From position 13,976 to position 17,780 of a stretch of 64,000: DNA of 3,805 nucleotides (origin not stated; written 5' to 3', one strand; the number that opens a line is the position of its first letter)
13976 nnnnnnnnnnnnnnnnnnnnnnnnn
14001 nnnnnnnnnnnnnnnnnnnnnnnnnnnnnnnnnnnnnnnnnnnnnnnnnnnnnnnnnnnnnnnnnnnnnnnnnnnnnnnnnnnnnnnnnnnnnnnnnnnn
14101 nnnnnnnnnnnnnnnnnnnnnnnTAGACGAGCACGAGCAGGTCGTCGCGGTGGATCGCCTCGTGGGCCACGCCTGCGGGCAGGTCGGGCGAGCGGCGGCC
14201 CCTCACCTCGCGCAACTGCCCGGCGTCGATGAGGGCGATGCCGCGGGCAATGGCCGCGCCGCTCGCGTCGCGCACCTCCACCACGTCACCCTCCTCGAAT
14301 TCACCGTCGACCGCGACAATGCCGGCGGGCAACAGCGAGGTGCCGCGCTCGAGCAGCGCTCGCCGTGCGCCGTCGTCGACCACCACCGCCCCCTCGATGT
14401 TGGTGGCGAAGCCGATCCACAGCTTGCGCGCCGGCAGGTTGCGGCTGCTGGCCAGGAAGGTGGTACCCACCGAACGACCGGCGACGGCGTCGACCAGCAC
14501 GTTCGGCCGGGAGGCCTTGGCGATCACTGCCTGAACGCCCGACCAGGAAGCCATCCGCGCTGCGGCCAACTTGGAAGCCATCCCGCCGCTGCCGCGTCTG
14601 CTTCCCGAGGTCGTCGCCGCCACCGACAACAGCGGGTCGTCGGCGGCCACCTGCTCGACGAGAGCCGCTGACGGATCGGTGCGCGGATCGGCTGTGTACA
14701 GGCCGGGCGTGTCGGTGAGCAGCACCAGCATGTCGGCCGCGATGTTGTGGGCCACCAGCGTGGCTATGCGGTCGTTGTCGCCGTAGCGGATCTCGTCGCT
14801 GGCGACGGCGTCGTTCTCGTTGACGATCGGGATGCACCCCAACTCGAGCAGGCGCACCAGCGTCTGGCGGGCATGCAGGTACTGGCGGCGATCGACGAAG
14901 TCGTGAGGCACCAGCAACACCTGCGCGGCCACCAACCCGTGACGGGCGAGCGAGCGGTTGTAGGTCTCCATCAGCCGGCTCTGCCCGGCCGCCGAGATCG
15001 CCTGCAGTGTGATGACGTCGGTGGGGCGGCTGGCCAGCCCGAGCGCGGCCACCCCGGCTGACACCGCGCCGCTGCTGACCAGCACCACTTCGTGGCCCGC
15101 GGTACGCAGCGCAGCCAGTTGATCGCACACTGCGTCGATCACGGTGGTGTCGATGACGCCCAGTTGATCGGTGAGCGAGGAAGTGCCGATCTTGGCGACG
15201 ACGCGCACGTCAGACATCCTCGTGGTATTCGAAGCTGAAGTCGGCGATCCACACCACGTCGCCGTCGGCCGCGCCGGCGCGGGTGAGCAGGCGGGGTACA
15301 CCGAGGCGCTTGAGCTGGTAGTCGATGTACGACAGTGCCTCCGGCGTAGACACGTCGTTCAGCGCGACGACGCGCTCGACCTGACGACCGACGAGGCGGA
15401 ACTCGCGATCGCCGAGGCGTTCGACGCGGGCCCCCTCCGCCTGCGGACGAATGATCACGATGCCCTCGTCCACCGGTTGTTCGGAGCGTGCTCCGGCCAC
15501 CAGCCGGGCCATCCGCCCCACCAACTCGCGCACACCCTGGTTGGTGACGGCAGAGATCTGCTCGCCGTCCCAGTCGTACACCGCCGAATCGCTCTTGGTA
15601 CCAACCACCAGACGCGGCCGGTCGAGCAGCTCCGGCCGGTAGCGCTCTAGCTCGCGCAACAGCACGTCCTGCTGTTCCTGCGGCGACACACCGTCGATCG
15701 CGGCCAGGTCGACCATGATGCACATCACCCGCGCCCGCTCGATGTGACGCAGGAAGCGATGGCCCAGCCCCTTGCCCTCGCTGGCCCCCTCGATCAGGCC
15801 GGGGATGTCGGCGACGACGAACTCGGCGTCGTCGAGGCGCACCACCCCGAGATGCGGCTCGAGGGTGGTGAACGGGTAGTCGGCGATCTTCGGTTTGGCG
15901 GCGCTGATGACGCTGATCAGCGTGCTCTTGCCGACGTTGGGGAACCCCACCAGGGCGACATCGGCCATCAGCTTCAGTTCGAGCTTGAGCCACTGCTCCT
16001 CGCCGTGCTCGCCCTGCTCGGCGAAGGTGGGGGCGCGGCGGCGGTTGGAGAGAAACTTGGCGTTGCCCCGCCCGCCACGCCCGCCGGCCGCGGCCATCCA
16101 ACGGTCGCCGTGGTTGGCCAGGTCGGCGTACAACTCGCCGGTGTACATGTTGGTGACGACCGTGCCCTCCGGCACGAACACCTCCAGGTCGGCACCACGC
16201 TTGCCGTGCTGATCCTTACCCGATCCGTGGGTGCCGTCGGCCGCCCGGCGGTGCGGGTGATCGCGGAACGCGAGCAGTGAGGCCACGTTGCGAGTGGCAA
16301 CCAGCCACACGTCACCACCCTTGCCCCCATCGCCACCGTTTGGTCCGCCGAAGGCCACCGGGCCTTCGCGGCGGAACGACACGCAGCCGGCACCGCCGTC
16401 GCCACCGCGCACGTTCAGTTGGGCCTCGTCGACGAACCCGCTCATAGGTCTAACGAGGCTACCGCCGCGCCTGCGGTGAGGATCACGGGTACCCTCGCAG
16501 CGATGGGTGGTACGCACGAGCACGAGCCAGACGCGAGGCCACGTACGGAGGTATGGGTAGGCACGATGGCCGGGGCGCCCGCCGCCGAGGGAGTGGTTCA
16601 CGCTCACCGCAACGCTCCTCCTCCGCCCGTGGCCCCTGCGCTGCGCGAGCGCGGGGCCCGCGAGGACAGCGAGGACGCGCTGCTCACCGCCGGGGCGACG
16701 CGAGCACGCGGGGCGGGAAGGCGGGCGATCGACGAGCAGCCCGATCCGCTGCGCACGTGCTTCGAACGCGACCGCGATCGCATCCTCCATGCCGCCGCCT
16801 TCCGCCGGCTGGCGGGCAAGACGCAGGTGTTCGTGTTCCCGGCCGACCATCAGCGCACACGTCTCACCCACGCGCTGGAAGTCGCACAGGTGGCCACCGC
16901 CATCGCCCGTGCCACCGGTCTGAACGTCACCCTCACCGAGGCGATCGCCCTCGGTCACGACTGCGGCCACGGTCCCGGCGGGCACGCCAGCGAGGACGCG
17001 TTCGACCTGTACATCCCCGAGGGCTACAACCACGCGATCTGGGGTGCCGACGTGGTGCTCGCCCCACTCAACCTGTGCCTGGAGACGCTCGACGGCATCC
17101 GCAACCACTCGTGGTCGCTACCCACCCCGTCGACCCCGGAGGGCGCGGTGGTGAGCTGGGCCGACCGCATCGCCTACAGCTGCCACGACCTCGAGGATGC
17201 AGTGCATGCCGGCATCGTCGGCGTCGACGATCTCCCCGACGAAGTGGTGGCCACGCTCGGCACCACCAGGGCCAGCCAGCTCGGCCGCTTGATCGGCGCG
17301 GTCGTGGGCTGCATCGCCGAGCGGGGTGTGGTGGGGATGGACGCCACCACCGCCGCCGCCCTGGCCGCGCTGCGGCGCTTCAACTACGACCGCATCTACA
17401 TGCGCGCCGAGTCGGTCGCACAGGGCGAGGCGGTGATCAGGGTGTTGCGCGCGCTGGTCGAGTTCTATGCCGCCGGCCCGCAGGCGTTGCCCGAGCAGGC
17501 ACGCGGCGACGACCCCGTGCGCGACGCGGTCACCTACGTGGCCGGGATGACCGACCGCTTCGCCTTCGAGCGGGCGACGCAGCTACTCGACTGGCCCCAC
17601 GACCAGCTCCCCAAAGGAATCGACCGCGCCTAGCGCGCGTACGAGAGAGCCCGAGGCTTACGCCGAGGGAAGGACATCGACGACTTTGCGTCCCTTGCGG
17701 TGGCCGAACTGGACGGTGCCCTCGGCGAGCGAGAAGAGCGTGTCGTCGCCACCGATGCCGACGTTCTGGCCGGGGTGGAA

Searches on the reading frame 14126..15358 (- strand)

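Call 76: search_protein_families(library=pfam, proteins=[window:14126-15358:-], max_evalue=0.00001)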
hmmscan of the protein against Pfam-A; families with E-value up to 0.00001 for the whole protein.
window:14126-15358:- (411 aa): 2 families
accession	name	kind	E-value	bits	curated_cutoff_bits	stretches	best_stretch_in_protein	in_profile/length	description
PF00696.33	AA_kinase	-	2.3e-44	152.3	24.9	1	52-280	2-233/234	Amino acid kinase family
PF01472.26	PUA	-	4.9e-19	68.5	24.8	1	323-392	1-69/74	PUA domain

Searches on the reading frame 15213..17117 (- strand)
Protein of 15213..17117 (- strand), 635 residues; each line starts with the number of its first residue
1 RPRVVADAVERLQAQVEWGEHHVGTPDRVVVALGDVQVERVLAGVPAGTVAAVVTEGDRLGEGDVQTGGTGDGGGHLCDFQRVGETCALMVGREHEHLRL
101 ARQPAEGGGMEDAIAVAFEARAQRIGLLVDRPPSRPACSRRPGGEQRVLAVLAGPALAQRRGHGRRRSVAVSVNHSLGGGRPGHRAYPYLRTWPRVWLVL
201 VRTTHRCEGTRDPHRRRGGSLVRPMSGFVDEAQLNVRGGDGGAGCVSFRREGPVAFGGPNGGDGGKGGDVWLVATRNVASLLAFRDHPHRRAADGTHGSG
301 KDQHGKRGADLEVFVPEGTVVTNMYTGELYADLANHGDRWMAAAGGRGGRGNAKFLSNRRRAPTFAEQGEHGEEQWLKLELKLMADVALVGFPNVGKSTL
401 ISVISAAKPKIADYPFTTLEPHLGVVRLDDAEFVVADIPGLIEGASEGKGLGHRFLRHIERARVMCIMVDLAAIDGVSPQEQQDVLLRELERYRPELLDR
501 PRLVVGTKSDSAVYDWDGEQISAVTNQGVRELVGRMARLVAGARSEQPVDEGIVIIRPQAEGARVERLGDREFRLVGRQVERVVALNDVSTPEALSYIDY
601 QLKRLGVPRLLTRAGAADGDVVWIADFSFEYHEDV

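Call 76: search_protein_families(library=pfam, proteins=[window:15213-17117:-], max_evalue=0.00001)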
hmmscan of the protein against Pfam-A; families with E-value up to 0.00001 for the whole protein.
window:15213-17117:- (635 aa): 4 families
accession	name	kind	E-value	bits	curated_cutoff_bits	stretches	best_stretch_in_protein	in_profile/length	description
PF01018.28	GTP1_OBG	-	4.8e-55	185.9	27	1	229-383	1-155/155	GTP1/OBG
PF01926.29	MMR_HSR1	-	2.8e-25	89.1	21.9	1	386-506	1-111/113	50S ribosome-binding GTPase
PF09269.16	DUF1967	-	2.5e-14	53.5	27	1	566-631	4-70/70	Domain of unknown function (DUF1967)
PF02421.24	FeoB_N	-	2.4e-10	40.6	27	1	386-456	2-74/156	Ferrous iron transport protein B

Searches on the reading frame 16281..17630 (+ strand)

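Call 76: search_protein_families(library=pfam, proteins=[window:16281-17630:+], max_evalue=0.00001)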
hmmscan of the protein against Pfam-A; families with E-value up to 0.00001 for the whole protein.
window:16281-17630:+ (450 aa): 2 families
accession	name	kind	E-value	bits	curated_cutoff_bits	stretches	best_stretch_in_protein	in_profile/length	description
PF01966.28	HD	-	1.1e-13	52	22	1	194-298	1-114/116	HD domain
PF13286.11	HD_assoc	-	1.3e-11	45.4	22.2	1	351-431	1-88/91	Phosphohydrolase-associated domain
